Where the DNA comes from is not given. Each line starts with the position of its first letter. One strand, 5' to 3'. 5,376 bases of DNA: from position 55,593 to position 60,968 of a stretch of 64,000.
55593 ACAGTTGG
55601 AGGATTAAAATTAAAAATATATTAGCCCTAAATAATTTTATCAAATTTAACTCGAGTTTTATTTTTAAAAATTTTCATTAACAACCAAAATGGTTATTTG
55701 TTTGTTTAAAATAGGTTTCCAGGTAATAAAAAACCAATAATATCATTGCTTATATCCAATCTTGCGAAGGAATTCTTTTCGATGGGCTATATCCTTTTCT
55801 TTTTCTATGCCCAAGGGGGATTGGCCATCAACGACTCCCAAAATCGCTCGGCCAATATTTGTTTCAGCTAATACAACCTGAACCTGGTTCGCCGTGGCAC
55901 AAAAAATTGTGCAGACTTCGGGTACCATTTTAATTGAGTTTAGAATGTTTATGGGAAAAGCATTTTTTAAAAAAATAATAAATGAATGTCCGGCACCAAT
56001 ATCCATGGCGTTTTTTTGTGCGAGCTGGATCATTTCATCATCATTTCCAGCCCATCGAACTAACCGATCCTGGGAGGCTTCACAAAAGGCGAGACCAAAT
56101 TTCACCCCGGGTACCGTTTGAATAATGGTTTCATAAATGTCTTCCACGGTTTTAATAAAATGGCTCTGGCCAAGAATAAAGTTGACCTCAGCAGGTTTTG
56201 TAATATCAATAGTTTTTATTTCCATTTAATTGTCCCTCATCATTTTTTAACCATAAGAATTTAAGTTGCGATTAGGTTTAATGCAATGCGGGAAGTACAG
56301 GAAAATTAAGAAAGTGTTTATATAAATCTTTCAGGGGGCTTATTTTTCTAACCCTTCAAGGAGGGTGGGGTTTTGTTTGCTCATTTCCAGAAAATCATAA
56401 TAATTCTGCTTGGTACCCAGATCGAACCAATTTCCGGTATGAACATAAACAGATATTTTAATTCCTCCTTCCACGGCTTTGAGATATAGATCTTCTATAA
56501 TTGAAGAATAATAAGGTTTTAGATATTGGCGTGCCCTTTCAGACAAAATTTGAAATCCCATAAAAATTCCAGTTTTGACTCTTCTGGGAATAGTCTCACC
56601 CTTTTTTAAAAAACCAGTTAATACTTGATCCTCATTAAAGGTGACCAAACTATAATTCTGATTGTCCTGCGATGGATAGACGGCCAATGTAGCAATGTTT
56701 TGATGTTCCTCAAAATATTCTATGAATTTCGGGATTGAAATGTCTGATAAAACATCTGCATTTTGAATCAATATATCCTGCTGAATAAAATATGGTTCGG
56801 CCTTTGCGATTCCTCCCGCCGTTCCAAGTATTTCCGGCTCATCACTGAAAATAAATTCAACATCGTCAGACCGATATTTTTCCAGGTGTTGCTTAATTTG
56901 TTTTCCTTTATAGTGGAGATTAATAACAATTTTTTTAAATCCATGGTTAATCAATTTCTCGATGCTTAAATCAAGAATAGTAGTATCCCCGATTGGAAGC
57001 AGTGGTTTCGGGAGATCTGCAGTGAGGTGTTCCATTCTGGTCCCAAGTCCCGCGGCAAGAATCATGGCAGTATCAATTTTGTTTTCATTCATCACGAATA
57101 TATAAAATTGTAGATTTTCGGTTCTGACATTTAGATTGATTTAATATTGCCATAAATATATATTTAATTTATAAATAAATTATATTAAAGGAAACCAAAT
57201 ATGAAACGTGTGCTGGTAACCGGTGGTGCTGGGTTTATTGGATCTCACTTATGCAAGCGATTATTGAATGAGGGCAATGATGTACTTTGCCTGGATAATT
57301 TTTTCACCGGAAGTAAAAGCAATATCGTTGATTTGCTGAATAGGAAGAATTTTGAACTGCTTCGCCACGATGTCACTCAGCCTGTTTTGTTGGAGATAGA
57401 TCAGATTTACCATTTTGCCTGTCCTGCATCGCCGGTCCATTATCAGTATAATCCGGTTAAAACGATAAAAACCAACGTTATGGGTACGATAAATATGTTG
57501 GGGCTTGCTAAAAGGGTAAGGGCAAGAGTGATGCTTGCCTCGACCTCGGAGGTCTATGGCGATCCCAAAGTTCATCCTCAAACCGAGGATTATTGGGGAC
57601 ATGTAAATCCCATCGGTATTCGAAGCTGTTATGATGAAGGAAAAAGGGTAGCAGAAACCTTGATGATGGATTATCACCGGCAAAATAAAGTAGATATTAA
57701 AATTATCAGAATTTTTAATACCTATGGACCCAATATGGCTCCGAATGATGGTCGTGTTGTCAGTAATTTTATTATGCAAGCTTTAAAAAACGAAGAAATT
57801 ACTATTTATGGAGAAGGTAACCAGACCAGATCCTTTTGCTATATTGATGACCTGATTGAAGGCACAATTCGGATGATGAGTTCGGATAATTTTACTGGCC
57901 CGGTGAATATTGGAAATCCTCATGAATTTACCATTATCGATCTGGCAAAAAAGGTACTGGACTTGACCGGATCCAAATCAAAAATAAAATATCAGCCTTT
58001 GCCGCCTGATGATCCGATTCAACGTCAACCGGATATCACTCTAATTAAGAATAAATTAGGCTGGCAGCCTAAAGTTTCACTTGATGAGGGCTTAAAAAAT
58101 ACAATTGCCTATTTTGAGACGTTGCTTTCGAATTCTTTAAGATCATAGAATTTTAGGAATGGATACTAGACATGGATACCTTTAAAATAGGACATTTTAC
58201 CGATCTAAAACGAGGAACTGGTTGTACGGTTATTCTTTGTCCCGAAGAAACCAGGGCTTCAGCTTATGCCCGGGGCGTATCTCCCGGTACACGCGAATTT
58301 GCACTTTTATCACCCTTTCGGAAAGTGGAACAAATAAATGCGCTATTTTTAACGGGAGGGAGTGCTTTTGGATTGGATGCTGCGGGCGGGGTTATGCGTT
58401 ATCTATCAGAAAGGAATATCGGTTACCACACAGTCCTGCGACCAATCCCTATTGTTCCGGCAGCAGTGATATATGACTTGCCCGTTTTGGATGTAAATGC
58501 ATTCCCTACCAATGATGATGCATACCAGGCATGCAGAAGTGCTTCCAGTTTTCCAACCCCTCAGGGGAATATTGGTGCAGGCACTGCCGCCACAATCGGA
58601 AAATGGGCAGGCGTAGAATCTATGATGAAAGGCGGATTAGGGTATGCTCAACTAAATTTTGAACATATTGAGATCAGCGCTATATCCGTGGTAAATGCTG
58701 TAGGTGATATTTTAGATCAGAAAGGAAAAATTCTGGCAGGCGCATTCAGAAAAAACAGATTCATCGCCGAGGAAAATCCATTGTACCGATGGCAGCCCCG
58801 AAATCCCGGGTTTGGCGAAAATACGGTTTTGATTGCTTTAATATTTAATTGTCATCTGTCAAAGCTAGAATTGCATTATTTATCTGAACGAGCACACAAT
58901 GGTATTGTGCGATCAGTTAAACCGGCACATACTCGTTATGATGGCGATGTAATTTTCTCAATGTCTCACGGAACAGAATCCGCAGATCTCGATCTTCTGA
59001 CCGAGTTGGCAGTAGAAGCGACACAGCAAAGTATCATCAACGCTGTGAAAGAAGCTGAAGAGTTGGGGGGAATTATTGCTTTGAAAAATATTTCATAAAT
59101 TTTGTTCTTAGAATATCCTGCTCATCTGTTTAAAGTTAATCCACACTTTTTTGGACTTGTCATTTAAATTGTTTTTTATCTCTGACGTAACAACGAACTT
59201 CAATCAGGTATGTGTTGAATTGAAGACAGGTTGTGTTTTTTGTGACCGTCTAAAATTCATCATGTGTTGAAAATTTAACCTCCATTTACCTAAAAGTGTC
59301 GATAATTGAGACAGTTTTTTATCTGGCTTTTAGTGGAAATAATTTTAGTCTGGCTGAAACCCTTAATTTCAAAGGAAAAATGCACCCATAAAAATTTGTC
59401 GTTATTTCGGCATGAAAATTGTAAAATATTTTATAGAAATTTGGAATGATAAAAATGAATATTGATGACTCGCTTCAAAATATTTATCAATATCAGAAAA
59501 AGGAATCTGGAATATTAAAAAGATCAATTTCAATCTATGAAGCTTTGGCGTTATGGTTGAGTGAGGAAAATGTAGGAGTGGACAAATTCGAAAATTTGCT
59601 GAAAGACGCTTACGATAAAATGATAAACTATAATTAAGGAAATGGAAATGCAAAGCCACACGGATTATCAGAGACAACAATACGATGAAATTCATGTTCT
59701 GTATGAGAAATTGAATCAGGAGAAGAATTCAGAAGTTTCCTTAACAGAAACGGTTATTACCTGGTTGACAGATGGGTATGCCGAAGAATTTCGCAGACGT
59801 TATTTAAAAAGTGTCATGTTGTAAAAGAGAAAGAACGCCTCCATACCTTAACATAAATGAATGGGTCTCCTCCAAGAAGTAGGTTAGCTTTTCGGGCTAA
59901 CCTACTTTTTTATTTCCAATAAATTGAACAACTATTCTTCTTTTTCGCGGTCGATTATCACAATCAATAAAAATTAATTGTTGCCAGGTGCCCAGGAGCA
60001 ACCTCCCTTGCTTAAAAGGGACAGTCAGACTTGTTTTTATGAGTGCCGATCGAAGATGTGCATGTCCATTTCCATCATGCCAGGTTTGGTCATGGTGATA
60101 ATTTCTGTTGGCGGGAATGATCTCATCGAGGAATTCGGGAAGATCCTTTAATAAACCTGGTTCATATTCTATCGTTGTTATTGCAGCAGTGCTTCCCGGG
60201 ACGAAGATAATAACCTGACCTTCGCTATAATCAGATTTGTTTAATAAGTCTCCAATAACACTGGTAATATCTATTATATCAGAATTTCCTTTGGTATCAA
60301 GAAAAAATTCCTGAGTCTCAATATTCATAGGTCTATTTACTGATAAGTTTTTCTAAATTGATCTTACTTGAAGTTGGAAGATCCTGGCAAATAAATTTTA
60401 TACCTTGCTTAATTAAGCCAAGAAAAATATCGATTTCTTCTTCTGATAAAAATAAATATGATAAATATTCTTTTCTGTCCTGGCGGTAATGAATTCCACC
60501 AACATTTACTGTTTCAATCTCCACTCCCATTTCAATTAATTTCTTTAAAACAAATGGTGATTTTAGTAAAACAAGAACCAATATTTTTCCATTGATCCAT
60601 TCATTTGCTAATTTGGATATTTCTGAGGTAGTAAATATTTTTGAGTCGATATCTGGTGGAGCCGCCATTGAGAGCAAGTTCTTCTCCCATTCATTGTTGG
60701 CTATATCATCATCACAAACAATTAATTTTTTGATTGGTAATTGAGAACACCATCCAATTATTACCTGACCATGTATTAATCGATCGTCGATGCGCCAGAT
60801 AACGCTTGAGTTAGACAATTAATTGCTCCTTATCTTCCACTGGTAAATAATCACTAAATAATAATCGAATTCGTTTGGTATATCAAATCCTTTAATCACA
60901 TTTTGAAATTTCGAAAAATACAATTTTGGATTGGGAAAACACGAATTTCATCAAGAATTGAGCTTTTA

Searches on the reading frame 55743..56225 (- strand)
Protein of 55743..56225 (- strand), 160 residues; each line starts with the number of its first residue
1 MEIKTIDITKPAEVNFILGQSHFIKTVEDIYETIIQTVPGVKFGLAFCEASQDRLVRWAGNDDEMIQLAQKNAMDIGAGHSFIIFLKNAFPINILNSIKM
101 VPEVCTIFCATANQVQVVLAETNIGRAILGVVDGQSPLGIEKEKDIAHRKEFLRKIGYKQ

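Call 68: search_protein_families(library=pfam, proteins=[window:55743-56225:-], max_evalue=0.00001)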
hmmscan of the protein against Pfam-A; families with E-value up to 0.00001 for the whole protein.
window:55743-56225:- (160 aa): 1 family
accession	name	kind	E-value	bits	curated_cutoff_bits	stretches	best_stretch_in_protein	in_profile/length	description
PF04008.19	Adenosine_kin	-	1.2e-76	256.2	25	1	6-159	1-154/154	Adenosine specific kinase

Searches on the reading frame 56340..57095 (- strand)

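Call 68: search_protein_families(library=pfam, proteins=[window:56340-57095:-], max_evalue=0.00001)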
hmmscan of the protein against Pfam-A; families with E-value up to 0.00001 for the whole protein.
window:56340-57095:- (251 aa): 2 families
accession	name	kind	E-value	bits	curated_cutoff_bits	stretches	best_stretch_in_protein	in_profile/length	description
PF00483.29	NTP_transferase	-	7.4e-33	114.6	21.2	1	10-236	2-239/245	Nucleotidyl transferase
PF12804.13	NTP_transf_3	-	1e-12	49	27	1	10-143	1-126/160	MobA-like NTP transferase domain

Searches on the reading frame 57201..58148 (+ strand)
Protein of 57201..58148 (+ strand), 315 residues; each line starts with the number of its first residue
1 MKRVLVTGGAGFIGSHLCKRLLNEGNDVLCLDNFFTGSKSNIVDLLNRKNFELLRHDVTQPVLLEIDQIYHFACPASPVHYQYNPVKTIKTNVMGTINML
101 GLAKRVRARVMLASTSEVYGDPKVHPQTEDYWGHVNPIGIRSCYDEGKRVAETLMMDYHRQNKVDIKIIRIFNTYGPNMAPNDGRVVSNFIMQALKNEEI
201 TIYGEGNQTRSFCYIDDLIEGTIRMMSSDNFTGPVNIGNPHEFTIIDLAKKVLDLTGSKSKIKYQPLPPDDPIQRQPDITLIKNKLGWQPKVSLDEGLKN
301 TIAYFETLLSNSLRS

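Call 68: search_protein_families(library=pfam, proteins=[window:57201-58148:+], max_evalue=0.00001)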
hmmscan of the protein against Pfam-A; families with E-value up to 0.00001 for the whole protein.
window:57201-58148:+ (315 aa): 6 families
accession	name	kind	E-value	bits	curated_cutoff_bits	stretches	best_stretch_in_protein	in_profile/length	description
PF16363.11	GDP_Man_Dehyd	-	1.2e-54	186.4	27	1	5-300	1-331/332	GDP-mannose 4,6 dehydratase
PF01370.27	Epimerase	-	1e-52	179.4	20.9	1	4-238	1-240/240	NAD dependent epimerase/dehydratase family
PF01073.25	3Beta_HSD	-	1.2e-14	54.4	22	1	5-218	1-221/280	3-beta hydroxysteroid dehydrogenase/isomerase family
PF07993.18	NAD_binding_4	-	1.8e-14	54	20.1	1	59-190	82-220/258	Male sterility protein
PF02719.21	Polysacc_synt_2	-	1.3e-13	51.3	20.2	1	4-112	1-125/293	Polysaccharide biosynthesis protein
PF04321.23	RmlD_sub_bind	-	1.3e-06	28.1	27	1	3-262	2-236/287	RmlD substrate binding domain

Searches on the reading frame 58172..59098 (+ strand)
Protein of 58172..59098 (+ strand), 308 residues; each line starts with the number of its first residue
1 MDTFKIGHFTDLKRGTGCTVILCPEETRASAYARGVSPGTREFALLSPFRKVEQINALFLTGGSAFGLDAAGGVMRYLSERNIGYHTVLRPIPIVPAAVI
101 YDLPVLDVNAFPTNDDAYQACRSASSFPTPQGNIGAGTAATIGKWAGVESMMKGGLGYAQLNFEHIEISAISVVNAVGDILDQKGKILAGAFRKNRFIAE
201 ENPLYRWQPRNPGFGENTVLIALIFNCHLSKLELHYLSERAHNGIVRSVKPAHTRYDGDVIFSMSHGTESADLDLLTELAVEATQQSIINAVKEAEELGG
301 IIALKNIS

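Call 68: search_protein_families(library=pfam, proteins=[window:58172-59098:+], max_evalue=0.00001)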
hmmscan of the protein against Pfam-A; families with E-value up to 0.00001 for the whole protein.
window:58172-59098:+ (308 aa): 1 family
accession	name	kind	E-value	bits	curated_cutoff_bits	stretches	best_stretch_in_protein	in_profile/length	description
PF03576.19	Peptidase_S58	-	2.3e-33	116.5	23.9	1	5-300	10-301/307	Peptidase family S58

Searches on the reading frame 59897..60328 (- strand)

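Call 68: search_protein_families(library=pfam, proteins=[window:59897-60328:-], max_evalue=0.00001)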
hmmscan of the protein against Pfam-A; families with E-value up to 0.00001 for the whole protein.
window:59897-60328:- (143 aa): 1 family
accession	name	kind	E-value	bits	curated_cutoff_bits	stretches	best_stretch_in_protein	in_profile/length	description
PF01894.22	UPF0047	-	2.8e-35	121.4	27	1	20-135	1-116/117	Uncharacterised protein family UPF0047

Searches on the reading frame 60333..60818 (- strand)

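Call 68: search_protein_families(library=pfam, proteins=[window:60333-60818:-], max_evalue=0.00001)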
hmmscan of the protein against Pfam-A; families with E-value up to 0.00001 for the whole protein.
window:60333-60818:- (161 aa): 1 family
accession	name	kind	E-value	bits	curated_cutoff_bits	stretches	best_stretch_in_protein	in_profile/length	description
PF03830.20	PTSIIB_sorb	-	4.6e-40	137.8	27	1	7-151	3-147/148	PTS system sorbose subfamily IIB component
